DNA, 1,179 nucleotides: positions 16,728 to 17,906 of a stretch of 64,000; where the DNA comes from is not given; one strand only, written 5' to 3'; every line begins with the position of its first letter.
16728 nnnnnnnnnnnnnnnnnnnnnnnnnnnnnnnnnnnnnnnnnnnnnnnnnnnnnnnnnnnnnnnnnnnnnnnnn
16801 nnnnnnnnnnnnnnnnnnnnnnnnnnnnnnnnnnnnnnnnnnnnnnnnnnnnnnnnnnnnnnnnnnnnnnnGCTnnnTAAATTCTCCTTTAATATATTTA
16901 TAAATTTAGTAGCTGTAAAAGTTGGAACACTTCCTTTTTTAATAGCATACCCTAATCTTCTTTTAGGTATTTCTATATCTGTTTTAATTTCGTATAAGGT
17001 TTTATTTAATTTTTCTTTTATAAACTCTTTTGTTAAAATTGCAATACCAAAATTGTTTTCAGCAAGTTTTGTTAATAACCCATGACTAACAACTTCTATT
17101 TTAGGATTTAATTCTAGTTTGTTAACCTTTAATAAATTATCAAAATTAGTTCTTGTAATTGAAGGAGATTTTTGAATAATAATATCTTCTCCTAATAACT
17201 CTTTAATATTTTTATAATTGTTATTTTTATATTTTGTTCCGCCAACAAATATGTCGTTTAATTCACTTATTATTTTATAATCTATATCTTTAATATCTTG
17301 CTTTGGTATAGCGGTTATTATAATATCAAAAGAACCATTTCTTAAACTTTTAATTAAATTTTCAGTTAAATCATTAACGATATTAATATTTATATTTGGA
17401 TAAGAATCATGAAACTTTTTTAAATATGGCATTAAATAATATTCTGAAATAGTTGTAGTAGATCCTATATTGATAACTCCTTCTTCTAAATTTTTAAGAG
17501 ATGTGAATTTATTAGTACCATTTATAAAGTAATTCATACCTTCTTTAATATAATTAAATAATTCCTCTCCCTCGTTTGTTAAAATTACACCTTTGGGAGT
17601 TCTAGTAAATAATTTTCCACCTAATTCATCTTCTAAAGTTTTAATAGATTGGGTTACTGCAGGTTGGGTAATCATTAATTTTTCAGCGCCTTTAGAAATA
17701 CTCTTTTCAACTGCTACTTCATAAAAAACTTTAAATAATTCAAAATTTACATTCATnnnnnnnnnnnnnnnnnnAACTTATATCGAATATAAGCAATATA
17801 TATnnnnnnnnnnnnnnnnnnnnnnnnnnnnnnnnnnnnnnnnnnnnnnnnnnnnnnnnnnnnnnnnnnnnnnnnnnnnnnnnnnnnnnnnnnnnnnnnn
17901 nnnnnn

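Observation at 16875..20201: LysR regulator divergent from a tight three-gene operon: two paralogous coiled-coil/C-H-C-C zinc-ribbon proteins plus a Nudix hydrolase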

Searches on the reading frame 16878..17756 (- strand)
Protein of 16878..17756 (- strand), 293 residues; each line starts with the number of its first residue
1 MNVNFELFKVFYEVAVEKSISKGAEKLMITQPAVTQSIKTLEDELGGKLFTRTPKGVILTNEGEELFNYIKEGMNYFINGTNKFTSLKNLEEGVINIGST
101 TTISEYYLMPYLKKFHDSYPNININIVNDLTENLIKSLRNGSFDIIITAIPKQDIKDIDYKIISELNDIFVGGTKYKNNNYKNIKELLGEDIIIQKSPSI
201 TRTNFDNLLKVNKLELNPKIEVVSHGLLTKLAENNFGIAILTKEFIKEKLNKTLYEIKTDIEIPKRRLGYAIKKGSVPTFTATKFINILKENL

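Call 5: search_protein_families(library=pfam, proteins=[window:16878-17756:-], max_evalue=1)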
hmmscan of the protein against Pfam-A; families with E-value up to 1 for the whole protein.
window:16878-17756:- (293 aa): 5 families
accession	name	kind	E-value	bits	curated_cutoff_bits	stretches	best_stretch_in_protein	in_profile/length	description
PF03466.25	LysR_substrate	-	5.1e-25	88.5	28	1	89-292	2-207/209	LysR substrate binding domain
PF00126.33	HTH_1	-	1.5e-18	67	26.6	1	6-64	2-60/60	Bacterial regulatory helix-turn-helix protein, lysR family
PF12849.12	PBP_like_2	-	0.011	15.9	27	1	95-154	12-70/267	PBP superfamily domain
PF16276.10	NPM1-C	-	0.18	12.3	29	0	265-290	4-29/49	Nucleophosmin C-terminal domain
PF00497.25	SBP_bac_3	-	0.49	10.6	26.4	0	122-164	38-80/132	Bacterial extracellular solute-binding proteins, family 3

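Call 6: search_protein_families(library=ncbifam, proteins=[window:16878-17756:-], max_evalue=1)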
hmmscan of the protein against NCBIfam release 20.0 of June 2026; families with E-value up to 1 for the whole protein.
window:16878-17756:- (293 aa): 60 families (the best 25 are shown)
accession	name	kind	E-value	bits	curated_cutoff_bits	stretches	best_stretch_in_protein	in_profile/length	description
NF040786.1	LysR_Sec_metab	equivalog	1.7e-43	148.8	250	1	4-292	2-297/298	selenium metabolism-associated LysR family transcriptional regulator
NF047520.1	trans_act_CidR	equivalog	1.2e-34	119.9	415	1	8-292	6-291/292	cidABC operon transcriptional activator CidR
TIGR02424.1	TF_pcaQ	equivalog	1.1e-30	106.6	303.8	1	3-291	3-296/300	pca operon transcription factor PcaQ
NF008416.0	PRK11242.1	equivalog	1.6e-30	106.5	277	1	11-292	9-290/300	transcriptional regulator CynR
TIGR03339.1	phn_lysR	subfamily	2.9e-30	105.5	341.1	1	9-245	3-237/279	aminoethylphosphonate catabolism associated LysR family transcriptional regulator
NF053705.1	TransRegGltCGpos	equivalog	2.3e-27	96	350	1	9-287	7-287/300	glutamate biosynthesis transcriptional regulator GltC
TIGR03418.1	chol_sulf_TF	equivalog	6.1e-27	94.4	324.8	1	4-137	2-131/291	choline sulfate utilization transcriptional regulator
NF007307.0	PRK09791.1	equivalog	1.5e-25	90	336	1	2-283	4-287/302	LysR family transcriptional regulator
NF008352.0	PRK11139.1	subfamily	3.6e-25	88.7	288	1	8-255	11-253/305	transcriptional regulator GcvA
NF008722.0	PRK11716.1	equivalog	6.2e-24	84.5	246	1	4-289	2-290/293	HTH-type transcriptional activator IlvY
NF058504.1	TransRegCcpCBac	equivalog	2.2e-23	83.1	400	1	8-164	6-161/287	transcriptional regulator CcpC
NF045775.1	acetoin_reg_AlsR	exception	5.7e-23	81.8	430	1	8-245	6-246/290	acetoin biosynthesis transcriptional regulator AlsR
NF007491.0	PRK10086.1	equivalog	1.4e-22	80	316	1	9-163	23-172/313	DNA-binding transcriptional regulator DsdC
NF040888.1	trans_reg_YafC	equivalog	1.4e-21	76.6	470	1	1-149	1-146/293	DNA-binding transcriptional regulator YafC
NF002946.0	PRK03601.1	equivalog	9.5e-20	71.1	240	1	5-193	3-189/275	HTH-type transcriptional regulator HdfR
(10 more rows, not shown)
